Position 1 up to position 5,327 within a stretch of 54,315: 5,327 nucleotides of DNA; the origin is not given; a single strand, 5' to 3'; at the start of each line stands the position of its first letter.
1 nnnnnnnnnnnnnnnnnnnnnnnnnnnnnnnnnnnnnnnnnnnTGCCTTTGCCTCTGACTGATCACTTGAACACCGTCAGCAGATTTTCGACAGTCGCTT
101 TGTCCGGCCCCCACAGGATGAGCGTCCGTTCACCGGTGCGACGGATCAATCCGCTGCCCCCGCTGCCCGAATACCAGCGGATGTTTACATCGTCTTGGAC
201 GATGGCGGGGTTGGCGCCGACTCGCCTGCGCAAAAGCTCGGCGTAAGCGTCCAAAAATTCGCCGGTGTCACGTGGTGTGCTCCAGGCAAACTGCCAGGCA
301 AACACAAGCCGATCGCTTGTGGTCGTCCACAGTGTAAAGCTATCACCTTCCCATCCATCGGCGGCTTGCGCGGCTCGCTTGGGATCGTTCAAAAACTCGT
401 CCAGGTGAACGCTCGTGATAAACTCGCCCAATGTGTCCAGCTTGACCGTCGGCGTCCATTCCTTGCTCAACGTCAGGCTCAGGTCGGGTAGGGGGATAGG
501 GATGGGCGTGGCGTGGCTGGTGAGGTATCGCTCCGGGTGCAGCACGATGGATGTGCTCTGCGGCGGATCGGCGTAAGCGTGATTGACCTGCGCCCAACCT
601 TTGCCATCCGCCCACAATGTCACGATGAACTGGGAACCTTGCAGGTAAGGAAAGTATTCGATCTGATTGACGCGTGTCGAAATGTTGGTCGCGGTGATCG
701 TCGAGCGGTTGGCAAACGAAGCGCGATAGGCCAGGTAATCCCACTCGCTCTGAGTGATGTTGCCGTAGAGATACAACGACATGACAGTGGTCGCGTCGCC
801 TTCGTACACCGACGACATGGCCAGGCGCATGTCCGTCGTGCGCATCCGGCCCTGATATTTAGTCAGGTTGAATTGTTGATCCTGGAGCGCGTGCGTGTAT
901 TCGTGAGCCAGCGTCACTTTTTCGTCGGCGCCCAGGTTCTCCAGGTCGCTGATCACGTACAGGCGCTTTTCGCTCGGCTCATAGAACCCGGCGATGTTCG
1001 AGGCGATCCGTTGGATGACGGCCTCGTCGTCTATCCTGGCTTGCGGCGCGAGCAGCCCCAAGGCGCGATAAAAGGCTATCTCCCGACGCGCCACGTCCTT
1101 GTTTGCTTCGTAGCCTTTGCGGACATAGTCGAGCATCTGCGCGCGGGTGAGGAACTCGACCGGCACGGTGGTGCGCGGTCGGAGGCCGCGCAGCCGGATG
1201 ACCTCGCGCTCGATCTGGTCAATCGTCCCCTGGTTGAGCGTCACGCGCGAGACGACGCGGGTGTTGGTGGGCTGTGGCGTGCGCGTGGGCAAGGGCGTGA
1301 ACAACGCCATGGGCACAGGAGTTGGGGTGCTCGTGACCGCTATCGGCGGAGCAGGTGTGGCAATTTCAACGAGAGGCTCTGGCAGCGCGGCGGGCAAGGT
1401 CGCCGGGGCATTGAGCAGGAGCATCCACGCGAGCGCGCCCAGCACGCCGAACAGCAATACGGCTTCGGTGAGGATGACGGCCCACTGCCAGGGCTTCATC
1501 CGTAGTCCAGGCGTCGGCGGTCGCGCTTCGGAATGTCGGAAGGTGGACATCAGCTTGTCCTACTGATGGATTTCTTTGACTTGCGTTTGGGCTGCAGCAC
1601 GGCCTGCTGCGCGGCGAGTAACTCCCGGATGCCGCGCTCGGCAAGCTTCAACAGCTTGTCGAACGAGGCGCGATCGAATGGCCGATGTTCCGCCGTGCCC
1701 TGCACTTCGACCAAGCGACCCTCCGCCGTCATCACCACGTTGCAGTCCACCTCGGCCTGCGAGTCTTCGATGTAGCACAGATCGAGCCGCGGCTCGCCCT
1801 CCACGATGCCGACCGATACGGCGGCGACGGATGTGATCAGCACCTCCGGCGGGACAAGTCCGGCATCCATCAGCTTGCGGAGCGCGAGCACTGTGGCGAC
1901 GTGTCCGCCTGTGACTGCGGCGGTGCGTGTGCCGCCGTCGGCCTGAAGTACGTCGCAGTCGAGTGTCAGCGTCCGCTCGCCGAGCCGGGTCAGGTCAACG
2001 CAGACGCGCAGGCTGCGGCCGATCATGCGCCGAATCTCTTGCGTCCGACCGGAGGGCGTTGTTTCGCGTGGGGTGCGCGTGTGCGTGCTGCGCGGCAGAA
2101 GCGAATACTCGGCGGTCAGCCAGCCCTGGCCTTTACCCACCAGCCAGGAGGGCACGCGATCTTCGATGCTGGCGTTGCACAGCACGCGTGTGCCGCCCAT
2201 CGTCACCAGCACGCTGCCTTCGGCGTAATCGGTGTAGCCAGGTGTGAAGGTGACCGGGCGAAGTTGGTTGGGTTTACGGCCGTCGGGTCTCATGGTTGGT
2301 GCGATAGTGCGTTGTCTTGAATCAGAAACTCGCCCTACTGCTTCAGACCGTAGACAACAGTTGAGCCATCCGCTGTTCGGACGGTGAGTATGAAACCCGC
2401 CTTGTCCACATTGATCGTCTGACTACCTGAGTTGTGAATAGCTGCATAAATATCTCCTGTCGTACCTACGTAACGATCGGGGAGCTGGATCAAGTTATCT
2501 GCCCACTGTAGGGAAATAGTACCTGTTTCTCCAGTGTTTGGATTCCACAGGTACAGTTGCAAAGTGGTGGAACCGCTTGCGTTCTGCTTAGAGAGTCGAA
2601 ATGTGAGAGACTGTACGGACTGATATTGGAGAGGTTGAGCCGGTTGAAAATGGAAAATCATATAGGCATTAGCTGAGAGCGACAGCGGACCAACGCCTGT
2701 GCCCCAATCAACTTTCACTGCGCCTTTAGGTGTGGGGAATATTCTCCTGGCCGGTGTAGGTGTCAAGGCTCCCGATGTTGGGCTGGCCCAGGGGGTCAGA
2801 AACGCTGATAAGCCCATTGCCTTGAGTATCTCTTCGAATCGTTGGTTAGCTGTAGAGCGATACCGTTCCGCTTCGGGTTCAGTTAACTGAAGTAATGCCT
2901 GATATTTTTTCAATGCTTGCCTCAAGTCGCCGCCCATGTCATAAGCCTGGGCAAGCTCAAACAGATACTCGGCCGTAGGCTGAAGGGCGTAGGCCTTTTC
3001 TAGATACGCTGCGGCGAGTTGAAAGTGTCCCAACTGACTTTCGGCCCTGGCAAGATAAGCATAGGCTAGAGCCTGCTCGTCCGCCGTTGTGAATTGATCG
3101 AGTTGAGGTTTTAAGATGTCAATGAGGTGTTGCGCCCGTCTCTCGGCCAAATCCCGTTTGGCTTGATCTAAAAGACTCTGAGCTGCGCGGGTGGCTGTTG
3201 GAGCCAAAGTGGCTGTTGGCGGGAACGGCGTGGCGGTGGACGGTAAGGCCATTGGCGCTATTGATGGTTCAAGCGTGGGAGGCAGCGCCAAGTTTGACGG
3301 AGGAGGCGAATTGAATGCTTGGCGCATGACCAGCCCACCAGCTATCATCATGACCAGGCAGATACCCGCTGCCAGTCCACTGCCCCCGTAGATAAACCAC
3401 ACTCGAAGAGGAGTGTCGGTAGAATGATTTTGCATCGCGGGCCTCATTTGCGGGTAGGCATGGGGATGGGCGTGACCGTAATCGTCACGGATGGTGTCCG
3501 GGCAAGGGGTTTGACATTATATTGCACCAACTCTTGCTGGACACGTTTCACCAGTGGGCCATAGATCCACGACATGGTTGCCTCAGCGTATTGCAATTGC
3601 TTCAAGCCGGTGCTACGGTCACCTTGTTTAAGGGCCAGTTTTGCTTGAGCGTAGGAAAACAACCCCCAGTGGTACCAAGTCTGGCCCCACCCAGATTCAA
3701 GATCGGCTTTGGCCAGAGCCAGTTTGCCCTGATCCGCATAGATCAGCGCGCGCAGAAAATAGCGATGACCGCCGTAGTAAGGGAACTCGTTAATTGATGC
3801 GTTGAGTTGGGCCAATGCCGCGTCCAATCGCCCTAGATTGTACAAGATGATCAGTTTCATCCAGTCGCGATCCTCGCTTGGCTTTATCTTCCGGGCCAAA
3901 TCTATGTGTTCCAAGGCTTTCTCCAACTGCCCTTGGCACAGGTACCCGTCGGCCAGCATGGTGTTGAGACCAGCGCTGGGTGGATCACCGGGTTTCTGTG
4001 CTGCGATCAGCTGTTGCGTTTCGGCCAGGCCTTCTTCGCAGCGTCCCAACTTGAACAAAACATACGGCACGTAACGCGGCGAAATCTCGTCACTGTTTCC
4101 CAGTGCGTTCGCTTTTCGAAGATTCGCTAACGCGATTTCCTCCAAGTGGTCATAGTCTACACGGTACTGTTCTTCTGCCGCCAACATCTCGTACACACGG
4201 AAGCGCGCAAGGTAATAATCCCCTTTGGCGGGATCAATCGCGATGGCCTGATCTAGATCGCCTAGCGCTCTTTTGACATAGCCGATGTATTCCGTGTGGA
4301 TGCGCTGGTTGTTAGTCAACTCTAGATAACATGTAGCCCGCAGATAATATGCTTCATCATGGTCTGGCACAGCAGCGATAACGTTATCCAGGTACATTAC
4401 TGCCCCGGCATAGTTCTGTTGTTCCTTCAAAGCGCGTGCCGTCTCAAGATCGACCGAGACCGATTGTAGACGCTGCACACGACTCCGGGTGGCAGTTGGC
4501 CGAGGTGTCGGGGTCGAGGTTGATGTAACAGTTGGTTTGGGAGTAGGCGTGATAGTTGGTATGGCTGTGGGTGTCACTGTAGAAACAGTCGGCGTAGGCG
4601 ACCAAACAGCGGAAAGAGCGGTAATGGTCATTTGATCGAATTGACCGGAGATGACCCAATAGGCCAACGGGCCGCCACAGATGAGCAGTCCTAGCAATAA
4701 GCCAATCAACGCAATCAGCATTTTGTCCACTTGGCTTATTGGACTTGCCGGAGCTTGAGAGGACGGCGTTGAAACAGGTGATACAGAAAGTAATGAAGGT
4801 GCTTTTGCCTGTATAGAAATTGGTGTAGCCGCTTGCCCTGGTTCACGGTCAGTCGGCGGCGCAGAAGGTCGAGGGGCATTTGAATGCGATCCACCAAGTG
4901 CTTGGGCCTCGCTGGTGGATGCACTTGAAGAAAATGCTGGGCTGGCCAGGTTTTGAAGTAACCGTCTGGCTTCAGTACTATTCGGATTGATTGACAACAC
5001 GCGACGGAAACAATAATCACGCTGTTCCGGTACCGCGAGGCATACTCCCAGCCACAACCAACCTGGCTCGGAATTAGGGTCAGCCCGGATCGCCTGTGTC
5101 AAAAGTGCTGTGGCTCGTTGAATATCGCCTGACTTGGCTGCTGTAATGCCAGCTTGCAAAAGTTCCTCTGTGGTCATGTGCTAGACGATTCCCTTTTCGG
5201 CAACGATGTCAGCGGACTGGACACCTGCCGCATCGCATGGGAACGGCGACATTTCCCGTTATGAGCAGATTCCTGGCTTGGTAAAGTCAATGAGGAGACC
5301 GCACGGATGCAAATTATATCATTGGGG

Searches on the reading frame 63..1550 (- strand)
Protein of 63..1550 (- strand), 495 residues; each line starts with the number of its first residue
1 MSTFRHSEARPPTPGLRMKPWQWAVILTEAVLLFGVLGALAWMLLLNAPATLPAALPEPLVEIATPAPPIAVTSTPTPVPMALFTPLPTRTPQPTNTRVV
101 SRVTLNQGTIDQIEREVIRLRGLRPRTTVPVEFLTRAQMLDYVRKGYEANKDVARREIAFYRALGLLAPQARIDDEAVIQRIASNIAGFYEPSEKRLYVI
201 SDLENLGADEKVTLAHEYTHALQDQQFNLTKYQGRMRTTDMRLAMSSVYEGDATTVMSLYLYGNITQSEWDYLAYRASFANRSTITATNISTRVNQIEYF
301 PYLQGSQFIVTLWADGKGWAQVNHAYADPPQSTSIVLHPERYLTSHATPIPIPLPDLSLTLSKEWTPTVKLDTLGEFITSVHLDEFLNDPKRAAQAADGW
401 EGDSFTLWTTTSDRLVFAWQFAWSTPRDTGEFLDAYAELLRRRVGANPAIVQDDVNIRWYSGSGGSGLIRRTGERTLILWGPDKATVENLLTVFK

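Call 78: search_protein_families(library=pfam, proteins=[window:63-1550:-], max_evalue=0.001)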
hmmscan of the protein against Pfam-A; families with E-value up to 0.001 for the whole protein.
window:63-1550:- (495 aa): 1 family
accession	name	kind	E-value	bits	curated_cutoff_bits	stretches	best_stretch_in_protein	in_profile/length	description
PF20573.4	DUF6782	-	0.00012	21.9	27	1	184-262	66-139/241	Putative metallopeptidase family (DUF6782)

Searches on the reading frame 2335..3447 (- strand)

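Call 78: search_protein_families(library=pfam, proteins=[window:2335-3447:-], max_evalue=0.001)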
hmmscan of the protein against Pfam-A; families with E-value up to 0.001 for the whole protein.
window:2335-3447:- (370 aa): 2 families
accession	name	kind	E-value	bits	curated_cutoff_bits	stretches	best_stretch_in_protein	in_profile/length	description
PF07719.23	TPR_2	-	1.7e-07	31.3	27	0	159-189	1-31/34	Tetratricopeptide repeat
PF13432.12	TPR_16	-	4.6e-05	24.2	32.7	1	132-189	3-61/65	Tetratricopeptide repeat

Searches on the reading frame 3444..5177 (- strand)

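Call 78: search_protein_families(library=pfam, proteins=[window:3444-5177:-], max_evalue=0.001)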
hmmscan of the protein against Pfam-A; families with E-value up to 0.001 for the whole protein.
window:3444-5177:- (577 aa): 13 families
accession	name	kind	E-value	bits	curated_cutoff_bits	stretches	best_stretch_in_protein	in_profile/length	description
PF13428.12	TPR_14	-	2.3e-14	52.9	23.5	0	4-44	2-42/44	Tetratricopeptide repeat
PF13432.12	TPR_16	-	8.4e-12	45.8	32.7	1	245-287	2-44/65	Tetratricopeptide repeat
PF14559.12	TPR_19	-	1.3e-11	45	25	1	252-287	3-38/68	Tetratricopeptide repeat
PF07719.23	TPR_2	-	2.8e-11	43.1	27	0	407-433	6-32/34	Tetratricopeptide repeat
PF13431.12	TPR_17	-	3.2e-08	33.7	24.4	0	264-293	3-32/34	Tetratricopeptide repeat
PF00515.34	TPR_1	-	6.8e-08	32.5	27.8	0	412-434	11-33/34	Tetratricopeptide repeat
PF13371.12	TPR_9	-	1.1e-07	32.2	35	0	412-462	5-56/73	Tetratricopeptide repeat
PF13181.12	TPR_8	-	6.2e-07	29.5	25.7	0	473-494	4-25/34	Tetratricopeptide repeat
PF13414.12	TPR_11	-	2.7e-06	27.4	26.8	0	248-285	2-39/42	TPR repeat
PF13174.12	TPR_6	-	4.1e-06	27.5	26.3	0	244-272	4-32/33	Tetratricopeptide repeat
PF14863.12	Alkyl_sulf_dimr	-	0.00012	23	26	0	239-293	68-122/139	Alkyl sulfatase dimerisation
PF13424.12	TPR_12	-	0.00013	22.5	30.1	0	407-461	8-64/77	Tetratricopeptide repeat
PF12895.13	ANAPC3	-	0.00067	20.3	27.2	0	253-287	2-36/82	Anaphase-promoting complex, cyclosome, subunit 3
